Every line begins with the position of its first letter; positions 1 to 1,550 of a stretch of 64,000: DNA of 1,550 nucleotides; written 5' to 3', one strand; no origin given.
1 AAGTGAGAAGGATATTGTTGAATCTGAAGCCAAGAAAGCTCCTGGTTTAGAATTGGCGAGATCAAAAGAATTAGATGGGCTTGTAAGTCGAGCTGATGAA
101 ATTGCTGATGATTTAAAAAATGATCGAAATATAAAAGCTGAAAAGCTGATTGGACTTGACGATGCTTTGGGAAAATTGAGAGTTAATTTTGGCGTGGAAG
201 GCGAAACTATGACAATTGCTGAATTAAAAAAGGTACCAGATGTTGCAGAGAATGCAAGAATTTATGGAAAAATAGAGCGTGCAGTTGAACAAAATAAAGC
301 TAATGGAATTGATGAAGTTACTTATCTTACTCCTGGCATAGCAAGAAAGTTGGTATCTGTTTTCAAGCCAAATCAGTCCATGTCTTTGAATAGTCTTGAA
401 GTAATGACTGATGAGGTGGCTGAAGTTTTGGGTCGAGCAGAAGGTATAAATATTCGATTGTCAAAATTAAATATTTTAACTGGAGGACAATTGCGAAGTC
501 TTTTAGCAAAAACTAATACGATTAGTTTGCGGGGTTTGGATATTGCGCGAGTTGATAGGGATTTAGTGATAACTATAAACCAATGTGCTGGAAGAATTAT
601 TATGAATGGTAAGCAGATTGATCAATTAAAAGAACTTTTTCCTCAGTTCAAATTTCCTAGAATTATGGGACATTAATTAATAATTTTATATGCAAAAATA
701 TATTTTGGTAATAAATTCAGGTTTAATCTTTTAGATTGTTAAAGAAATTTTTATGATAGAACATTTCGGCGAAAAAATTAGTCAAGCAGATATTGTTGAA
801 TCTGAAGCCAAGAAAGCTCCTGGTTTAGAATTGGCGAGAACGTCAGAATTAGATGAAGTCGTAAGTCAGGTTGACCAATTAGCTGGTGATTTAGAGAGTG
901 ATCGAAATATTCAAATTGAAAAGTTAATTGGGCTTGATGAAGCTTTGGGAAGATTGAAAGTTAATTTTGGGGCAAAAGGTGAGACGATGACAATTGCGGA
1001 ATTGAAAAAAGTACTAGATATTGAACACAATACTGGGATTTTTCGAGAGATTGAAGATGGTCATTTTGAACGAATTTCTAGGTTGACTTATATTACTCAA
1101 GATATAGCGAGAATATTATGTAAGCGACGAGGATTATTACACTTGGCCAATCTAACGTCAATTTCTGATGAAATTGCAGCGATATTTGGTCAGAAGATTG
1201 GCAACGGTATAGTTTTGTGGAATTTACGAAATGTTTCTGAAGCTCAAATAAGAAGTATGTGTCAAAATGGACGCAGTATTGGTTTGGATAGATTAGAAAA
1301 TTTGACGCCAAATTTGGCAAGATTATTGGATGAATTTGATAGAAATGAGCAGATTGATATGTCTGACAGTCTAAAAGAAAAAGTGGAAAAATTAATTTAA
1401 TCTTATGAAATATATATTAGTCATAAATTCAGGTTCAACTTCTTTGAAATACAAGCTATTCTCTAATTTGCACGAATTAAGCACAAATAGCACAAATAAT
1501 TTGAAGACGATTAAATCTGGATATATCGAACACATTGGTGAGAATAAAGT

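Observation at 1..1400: Multi-copy paralogous protein family with a conserved ~70-aa N-terminal domain and variable LRR-like C-termini (six members in 21 kb)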

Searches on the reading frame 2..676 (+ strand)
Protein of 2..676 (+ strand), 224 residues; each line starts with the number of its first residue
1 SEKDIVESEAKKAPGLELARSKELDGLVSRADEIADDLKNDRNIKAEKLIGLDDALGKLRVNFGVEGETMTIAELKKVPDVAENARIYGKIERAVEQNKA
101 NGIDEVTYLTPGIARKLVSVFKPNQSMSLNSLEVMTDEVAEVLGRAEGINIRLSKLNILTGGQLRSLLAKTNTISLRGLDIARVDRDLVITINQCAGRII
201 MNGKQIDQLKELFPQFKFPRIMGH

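Call 7: search_protein_families(library=pfam, proteins=[window:2-676:+], max_evalue=1)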
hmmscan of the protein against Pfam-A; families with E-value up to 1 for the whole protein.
window:2-676:+ (224 aa): 2 families
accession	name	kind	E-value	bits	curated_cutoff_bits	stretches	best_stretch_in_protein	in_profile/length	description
PF03750.18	Csm2_III-A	-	0.024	15.8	24.8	0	139-176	4-40/115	Csm2 Type III-A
PF02845.22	CUE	-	0.16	12.1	21.1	1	205-216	4-15/42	CUE domain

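Call 16: search_protein_families(library=ncbifam, proteins=[window:2-676:+], max_evalue=1)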
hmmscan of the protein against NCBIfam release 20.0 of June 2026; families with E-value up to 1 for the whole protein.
window:2-676:+ (224 aa): 0 families

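Call 17: search_protein_families(library=padloc, proteins=[window:2-676:+], max_evalue=1)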
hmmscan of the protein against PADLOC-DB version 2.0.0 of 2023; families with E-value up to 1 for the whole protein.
window:2-676:+ (224 aa): 1 family
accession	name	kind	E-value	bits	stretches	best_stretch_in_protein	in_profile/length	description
PDLC01416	Cmr1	-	0.042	10.2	1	57-150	178-271/587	"CAS-III-B,CAS-III-C; effector_G7"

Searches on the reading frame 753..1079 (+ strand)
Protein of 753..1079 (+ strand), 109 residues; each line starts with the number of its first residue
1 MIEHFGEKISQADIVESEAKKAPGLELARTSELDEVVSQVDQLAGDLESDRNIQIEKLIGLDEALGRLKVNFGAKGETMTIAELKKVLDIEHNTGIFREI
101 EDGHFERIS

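Call 25: find_related_loci(query=A2, collection=genome_contigs, flank=6000)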
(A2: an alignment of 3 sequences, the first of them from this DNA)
Query A2 (101 aa) in genome_contigs; peptide patterns used: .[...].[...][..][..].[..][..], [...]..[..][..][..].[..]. (x = any residue, [..] = any of these).
599 stretches matched a pattern, but none encodes a relative of the query by tblastn (E <= 1e-3).

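Call 58: find_homologous_proteins(query=A5, max_evalue=0.001)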
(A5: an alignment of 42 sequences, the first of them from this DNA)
Query A5 (42 sequences) (109 aa, profile of the alignment): 3 proteins with E <= 0.001 among 1685 candidates.
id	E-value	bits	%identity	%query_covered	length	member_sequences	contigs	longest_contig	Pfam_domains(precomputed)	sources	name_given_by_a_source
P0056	3.8e-25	106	24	98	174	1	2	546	-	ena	-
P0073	4.0e-23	99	24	91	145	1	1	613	-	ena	-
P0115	1.0e-9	56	16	83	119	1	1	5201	-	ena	-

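Call 70: search_solved_structures(query=A5, max_evalue=10)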
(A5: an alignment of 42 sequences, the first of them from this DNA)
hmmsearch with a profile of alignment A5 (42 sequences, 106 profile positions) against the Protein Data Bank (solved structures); distinct sequences matched with E-value up to 10: 10.
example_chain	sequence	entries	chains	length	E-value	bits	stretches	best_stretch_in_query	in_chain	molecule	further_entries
5xbj_A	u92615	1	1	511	0.042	17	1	31-94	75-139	Flagellar hook-associated protein FlgK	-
9gsx_L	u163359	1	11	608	0.045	16.9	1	31-94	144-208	Flagellar hook-associated protein 1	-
3ewd_A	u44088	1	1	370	0.12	15.6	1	49-96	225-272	Adenosine deaminase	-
1i8d_A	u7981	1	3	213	0.18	15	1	74-104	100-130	RIBOFLAVIN SYNTHASE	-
2pgf_A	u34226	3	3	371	0.18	15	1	49-96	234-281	adenosine deaminase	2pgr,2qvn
3ewc_A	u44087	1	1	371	0.23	14.7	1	49-96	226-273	Adenosine deaminase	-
4ys6_A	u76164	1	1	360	0.29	14.3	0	11-50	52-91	Putative solute-binding component of ABC transporter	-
4f7h_A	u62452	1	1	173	1.1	12.4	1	57-97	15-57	Fermitin family homolog 2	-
9s4q_Kl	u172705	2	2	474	1.2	12.3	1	20-68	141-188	Outer kinetochore KNL1 complex subunit SPC105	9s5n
8j07_n0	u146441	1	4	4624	2.2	11.5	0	11-69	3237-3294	Dynein axonemal heavy chain 5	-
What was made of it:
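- On F-box proteins: The N-module profile (A5) searched against all PDB sequences at E<=10 returns no F-box protein (call 70).
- Closest known: Cysteine-containing. Different: The N-module is not an F-box: its profile finds no F-box protein in the PDB at E<=10 (call 70).
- Tried and rejected: Rejected (call 70).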

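Call 84: find_related_loci(query=A2, collection=viral_contigs, flank=5000)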
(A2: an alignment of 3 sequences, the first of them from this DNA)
Query A2 (101 aa) in viral_contigs; peptide patterns used: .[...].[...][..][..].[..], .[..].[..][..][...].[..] (x = any residue, [..] = any of these).
243 stretches matched a pattern, but none encodes a relative of the query by tblastn (E <= 1e-3).

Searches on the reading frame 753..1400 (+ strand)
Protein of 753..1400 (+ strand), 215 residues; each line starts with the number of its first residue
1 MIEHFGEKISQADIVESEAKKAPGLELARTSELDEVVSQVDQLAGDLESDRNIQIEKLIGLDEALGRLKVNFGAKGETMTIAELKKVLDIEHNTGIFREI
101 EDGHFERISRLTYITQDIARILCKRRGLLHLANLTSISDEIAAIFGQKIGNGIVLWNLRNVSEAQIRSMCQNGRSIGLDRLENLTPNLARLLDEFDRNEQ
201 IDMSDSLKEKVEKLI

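Call 7: search_protein_families(library=pfam, proteins=[window:753-1400:+], max_evalue=1)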
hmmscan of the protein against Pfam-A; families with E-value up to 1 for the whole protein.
window:753-1400:+ (215 aa): 0 families

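Call 15: find_homologous_proteins(query=window:753-1400:+, max_evalue=0.001)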
Query window:753-1400:+ (215 aa): 2 proteins with E <= 0.001 among 1646 candidates.
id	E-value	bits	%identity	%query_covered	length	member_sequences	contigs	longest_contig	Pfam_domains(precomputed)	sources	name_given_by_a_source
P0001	4.0e-131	453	100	100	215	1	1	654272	-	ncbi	-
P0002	2.6e-41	160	50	85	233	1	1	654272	-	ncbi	-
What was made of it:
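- Tried and rejected: It found almost nothing for B or for the N-module profile (calls 15, 58).
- The genome is very small (a 654-kb contig, call 15), and such lineages are generally episymbiotic (general knowledge).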

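Call 16: search_protein_families(library=ncbifam, proteins=[window:753-1400:+], max_evalue=1)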
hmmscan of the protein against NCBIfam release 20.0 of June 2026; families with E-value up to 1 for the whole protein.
window:753-1400:+ (215 aa): 1 family
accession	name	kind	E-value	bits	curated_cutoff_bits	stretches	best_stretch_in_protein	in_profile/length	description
NF050181.1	TA_anti_VapB_Myco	equivalog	0.051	14.1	60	0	158-198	6-44/72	type II toxin-antitoxin system VapB family antitoxin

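Call 17: search_protein_families(library=padloc, proteins=[window:753-1400:+], max_evalue=1)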
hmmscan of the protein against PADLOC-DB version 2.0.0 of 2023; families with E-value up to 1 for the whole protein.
window:753-1400:+ (215 aa): 0 families

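Call 19: find_encoding_contigs(protein=P0002, flank=10000, max_places=4)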
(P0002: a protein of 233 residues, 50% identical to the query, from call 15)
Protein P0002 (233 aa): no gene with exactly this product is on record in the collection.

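Call 20: find_encoding_contigs(protein=P0001, flank=10000, max_places=4)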
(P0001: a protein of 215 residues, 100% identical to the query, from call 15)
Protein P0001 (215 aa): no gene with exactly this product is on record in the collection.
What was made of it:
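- On Polymorphic toxin systems: The rest of the 654-kb genome could not be retrieved (calls 19, 20, 25).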

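Call 35: search_protein_families(library=pfam, alignment_id=A3, max_evalue=0.01)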
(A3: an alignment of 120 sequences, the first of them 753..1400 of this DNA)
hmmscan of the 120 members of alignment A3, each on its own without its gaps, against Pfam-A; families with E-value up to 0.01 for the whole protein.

A. member 1, window:753-1400:+ (215 aa): 0 families

B. families by the number of members that match (of 120 scanned): 22 families
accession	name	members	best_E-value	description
PF02969.23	TAF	4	0.00027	TATA box binding protein associated factor (TAF)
PF24953.1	DUF7762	3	0.0014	Domain of unknown function (DUF7762)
PF13932.14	SAM_GIDA_C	2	0.00027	tRNA modifying enzyme MnmG/GidA C-terminal helical bundle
PF14555.12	UBA_4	2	0.00037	UBA-like domain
PF18535.6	Gal11_ABD1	2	0.0044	Gal11 activator-binding domain (ABD1)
PF25414.1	zf-C2H2_Z280C_D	1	0.00037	Z280C/D-like C2H2 zinc finger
PF19364.4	DUF5940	1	0.00087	Family of unknown function (DUF5940)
PF20922.3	Anamorsin_N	1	0.0015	Anamorsin, N-terminal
PF23458.2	DUF7130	1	0.0017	Domain of unknown function (DUF7130)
PF14842.11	FliG_N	1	0.002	FliG N-terminal domain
PF23130.1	IcmW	1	0.0029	IcmW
PF25290.1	CGLA_M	1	0.004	Lambda-carrageenase middle domain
PF18664.7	CdiA_C_tRNase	1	0.0046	CdiA C-terminal tRNase domain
PF04055.27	Radical_SAM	1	0.0046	Radical SAM superfamily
PF23746.1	Gp41_Mu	1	0.0049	Tail assembly protein gp41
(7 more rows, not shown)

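Call 44: search_solved_structures(query=A3, max_evalue=1)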
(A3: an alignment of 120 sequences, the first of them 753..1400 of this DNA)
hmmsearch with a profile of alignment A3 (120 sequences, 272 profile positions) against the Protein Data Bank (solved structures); distinct sequences matched with E-value up to 1: 33.
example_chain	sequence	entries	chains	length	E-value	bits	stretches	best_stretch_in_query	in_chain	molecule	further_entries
6o60_C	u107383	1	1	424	5.3e-11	45.4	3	146-234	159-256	F-box/LRR-repeat protein 2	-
4xsq_A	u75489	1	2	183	0.0026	20.2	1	131-206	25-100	variable lymphocyte receptor-like protein Bf66946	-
5ufb_A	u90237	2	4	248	0.0041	19.6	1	129-226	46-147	Tn4-22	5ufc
6bxa_C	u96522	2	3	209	0.0049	19.3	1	129-215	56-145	Variable Lymphocyte Receptor 2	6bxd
3cka_A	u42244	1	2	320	0.011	18.1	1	132-227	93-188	Outer surface protein A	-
3zyn_A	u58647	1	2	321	0.017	17.6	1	149-238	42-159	LEUCINE-RICH REPEAT-CONTAINING PROTEIN 4B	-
3zyo_A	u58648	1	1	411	0.03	16.7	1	149-238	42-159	LEUCINE-RICH REPEAT-CONTAINING PROTEIN 4B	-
6bxc_D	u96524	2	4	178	0.039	16.4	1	148-218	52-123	Variable Lymphocyte Receptor 9 (VLR9) | Variable lymphocyte receptor diversity region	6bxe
5uf1_B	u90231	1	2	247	0.19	14.1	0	149-248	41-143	O13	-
2r9u_A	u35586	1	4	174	0.19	14.1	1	149-220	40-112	Variable lymphocyte receptor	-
5uei_A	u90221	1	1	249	0.2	14.1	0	149-248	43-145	O13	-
5uf4_A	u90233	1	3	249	0.2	14.1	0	149-248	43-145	O13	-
2lq7_A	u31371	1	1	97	0.23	13.8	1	126-174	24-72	NEDD8-activating enzyme E1 catalytic subunit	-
7fcr_A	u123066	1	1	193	0.24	13.8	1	150-254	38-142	Apolipoprotein E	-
1bz4_A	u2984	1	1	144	0.32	13.4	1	150-251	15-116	PROTEIN (APOLIPOPROTEIN E)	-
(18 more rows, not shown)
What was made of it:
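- On Leucine-rich repeat (LRR) proteins: The family profile does match the FBXL2 LRR region in PDB sequences at E 5.3e-11 (call 44).
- Closest known: Hypervariable LRR recognition repertoires. Same: VLRs appear as weak profile hits (E ~1e-3, call 44).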

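Call 45: predict_structure(alignment_id=A3)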
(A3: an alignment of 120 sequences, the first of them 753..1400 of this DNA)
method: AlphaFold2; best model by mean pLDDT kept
length: 215 residues; sequences in the alignment: 120
mean_pLDDT: 90.3   pTM: 0.79
mean pLDDT of the five models: 90.3, 90.2, 89.8, 89.5, 89.2
residues with pLDDT >= 90: 173; 70-90: 18; 50-70: 20; < 50: 4
segments of 3 or more residues with pLDDT < 50: none
pLDDT, mean of each block of 10 residues (from residue 1): 52 55 76 94 96 95 94 86 93 94 97 96 96 97 95 96 98 93 97 96 97 97
secondary structure, 60 per line:
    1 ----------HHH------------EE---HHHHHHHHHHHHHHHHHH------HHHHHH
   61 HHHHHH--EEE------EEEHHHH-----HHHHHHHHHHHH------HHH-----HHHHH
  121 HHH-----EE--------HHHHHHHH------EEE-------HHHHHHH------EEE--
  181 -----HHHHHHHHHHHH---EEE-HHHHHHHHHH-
elements in order: H31-48 H55-66 E69-71 E78-80 H81-84 H90-101 H116-123 H139-146 E153-155 H163-169 E176-178 H186-197 E201-203 H205-214
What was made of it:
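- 753..1400 (+): Member B, 215 aa, complete, ending 4 nt before ackA (1405). Residues 1-~25 are disordered and acidic. The N-module spans ~26-101 (strand 26-27, helices 31-48 and 55-66, hairpin 69-80, helices 81-84 and 90-101). The LRR solenoid spans ~110-203 and the C-cap helix 205-214. AlphaFold2 with a 120-sequence alignment gives pLDDT 90.3 and pTM 0.79 (call 45).
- On Leucine-rich repeat (LRR) proteins: The AlphaFold2 model of B (pLDDT 90.3, pTM 0.79) has strands at 153-155, 176-178 and 201-203, alternating with helices 139-146, 163-169 and 186-197 (call 45).
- call 45: AlphaFold pLDDT 90, strands about 23-25 residues apart alternating with helices.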

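Call 49: fold_search(model_id=the predicted structure, library=pdb)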
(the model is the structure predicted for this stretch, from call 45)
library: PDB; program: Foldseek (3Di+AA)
matches with E <= 10: 571; with E <= 0.001: 0
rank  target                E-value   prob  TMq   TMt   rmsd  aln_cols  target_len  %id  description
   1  3dze                  2.8e-01  0.54  0.27  0.32   7.0       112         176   12  Crystal structure of bovine coupling Factor B bound with cadmium (released 2008-08-19)
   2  8uah_B                3.3e-01  0.75  0.32  0.22   5.9       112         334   12  Structure of BACH1 BTB domain-bound FBXL17 ubiquitin ligase (released 2024-11-06)
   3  1g7v                  3.7e-01  0.28  0.21  0.17   7.4        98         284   13  CRYSTAL STRUCTURES OF KDO8P SYNTHASE IN ITS BINARY COMPLEXES WITH THE MECHANISM-BASED INHIBITOR (released 2001-05-16)
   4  7mt4_A                4.2e-01  0.14  0.17  0.14  10.6       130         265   12  Crystal structure of tryptophan Synthase in complex with F9, NH4+, pH7.8 - alpha aminoacrylate form - E(A-A) (released 2021-12-29)
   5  3sz8_C                4.5e-01  0.41  0.25  0.21   5.9        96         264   10  Crystal structure of 2-dehydro-3-deoxyphosphooctonate aldolase from Burkholderia pseudomallei (released 2011-08-10)
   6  3und_C                5.3e-01  0.23  0.21  0.17   7.6        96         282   10  Substrate-bound crystal structure of 2-dehydro-3-deoxyphosphooctonate aldolase from Burkholderia pseudomallei (released 2011-11-30)
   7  6ktj_A                5.7e-01  0.63  0.23  0.14   3.2        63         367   10  Crystal structure of scyllo-inositol dehydrogenase R178A mutant, apo-form, from Paracoccus laeviglucosivorans (released 2019-12-25)
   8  3oqb_D                6.0e-01  0.60  0.24  0.14   3.4        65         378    6  CRYSTAL STRUCTURE OF putative oxidoreductase from Bradyrhizobium japonicum USDA 110 (released 2010-09-15)
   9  3kux                  6.0e-01  0.54  0.24  0.16   4.5        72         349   17  Structure of the YPO2259 putative oxidoreductase from Yersinia pestis (released 2009-12-22)
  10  3sz8_B                6.0e-01  0.35  0.24  0.21   5.9        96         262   10  Crystal structure of 2-dehydro-3-deoxyphosphooctonate aldolase from Burkholderia pseudomallei (released 2011-08-10)
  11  5lsm_C                6.0e-01  0.33  0.19  0.13   9.0        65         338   15  Crystal structure of nitronate monooxygenase (SO_0471) from Shewanella oneidensis MR-1 (released 2016-09-14)
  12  3hnp_A                6.4e-01  0.38  0.23  0.15   7.2        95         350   12  Crystal Structure of an Oxidoreductase from Bacillus cereus. Northeast Structural Genomics Consortium target id BcR251 (released 2009-06-30)
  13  3sz8_A                6.4e-01  0.30  0.24  0.20   5.9        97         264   11  Crystal structure of 2-dehydro-3-deoxyphosphooctonate aldolase from Burkholderia pseudomallei (released 2011-08-10)
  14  6uvz_E                6.4e-01  0.21  0.24  0.21   5.6       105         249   14  Amidohydrolase 2 from Bifidobacterium longum subsp. infantis (released 2020-02-26)
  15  3hnp_C                6.4e-01  0.18  0.18  0.12   8.6        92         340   12  Crystal Structure of an Oxidoreductase from Bacillus cereus. Northeast Structural Genomics Consortium target id BcR251 (released 2009-06-30)
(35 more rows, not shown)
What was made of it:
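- Closest known: Cysteine-containing. Same: The best partial Foldseek hits are short LRR proteins (coupling factor B and FBXL17, call 49).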

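Call 66: list_cluster_members(proteins=[P0001, P0002, P0003, P0004, P0058, P0120, P0006, P0007, P0008, P0010])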
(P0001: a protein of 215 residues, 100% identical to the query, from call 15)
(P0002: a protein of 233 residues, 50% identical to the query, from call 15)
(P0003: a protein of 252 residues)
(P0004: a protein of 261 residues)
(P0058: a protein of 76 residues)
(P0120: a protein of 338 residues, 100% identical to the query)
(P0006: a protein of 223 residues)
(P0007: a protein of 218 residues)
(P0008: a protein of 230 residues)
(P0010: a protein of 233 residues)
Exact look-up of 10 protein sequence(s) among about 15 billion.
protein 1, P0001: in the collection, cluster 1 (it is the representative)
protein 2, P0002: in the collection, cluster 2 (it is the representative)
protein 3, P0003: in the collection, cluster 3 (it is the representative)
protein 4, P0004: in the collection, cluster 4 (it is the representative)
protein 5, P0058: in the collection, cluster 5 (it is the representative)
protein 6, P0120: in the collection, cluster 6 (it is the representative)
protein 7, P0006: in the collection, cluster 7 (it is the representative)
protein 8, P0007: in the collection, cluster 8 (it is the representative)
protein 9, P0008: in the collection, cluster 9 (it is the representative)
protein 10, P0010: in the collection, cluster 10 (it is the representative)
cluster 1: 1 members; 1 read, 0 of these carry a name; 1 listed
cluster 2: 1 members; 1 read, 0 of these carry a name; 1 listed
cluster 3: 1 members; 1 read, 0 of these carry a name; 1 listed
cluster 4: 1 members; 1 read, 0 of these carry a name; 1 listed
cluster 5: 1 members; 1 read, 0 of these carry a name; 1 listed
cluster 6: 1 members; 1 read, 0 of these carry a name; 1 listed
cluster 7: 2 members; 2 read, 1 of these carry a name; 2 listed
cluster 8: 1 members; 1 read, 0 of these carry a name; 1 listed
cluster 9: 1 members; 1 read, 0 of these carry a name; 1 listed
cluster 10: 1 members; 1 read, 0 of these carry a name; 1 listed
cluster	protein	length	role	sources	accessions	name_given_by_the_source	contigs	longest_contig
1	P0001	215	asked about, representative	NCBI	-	-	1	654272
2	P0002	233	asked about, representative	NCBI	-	-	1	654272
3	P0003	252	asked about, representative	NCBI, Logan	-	-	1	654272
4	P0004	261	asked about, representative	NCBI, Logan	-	-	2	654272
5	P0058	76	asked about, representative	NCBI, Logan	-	-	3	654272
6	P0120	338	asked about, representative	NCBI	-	-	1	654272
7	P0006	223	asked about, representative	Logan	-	-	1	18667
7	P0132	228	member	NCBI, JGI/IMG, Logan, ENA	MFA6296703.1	MAG: hypothetical protein WC663_05085 [Patescibacteria group bacterium] | hypothetical protein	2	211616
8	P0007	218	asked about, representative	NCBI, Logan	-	-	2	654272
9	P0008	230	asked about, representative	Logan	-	-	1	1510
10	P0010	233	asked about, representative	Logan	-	-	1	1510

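Call 72: search_protein_families(library=phrogs, proteins=[P0002, window:753-1400:+], max_evalue=0.1)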
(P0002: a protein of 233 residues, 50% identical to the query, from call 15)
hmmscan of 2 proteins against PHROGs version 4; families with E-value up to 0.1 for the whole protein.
P0002 (233 aa): 0 families

window:753-1400:+ (215 aa): 0 families

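Call 97: search_solved_structures(query=A3, max_evalue=0.000001, show_alignments=1)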
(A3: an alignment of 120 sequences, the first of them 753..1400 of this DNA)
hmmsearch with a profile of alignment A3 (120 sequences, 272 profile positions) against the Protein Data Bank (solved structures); distinct sequences matched with E-value up to 0.000001: 1.
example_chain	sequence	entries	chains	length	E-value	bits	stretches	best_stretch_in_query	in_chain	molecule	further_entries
6o60_C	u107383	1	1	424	5.3e-11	45.4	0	146-234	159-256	F-box/LRR-repeat protein 2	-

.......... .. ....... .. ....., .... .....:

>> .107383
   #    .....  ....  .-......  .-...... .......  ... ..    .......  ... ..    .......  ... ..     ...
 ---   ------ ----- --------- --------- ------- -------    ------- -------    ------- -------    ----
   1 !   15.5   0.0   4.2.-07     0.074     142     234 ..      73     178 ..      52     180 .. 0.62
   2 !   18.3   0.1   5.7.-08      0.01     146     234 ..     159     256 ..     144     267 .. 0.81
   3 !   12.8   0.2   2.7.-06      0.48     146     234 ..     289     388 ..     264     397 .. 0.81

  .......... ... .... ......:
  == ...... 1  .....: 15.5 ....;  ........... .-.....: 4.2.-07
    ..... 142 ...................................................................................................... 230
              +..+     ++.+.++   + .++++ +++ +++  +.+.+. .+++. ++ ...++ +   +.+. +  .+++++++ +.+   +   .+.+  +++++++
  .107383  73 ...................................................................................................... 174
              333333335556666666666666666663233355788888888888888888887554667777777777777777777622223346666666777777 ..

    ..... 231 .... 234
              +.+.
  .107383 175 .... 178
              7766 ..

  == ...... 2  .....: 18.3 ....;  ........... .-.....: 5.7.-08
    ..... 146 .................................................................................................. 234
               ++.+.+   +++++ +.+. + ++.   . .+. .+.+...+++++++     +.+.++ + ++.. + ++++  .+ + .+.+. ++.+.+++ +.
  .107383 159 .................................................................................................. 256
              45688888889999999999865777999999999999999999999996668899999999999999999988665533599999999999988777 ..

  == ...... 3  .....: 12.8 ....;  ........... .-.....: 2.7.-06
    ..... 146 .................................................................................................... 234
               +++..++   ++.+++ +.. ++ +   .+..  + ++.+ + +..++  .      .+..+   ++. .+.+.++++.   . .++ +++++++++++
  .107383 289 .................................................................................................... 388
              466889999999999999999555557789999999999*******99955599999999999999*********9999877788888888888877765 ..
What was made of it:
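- On CC-type (FBXL) LRR subclass: The aligned register shows Leu in place of Cys, LSD in place of ITD, and a unit 3 residues shorter (23 aa) (call 97).
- On F-box proteins: The FBXL2 match is confined to its LRR region, residues 73-388 (call 97).
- Closest known: Cysteine-containing. Same: The family profile matches the FBXL2 LRR region at E 5e-11 (calls 44, 97).
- calls 44 and 97: FBXL2 LRR region at E 5e-11, with the register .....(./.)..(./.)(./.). and a 3-residue deletion. The LRR class is related to ribonuclease-inhibitor and FBXL-type repeats (calls 44, 97).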
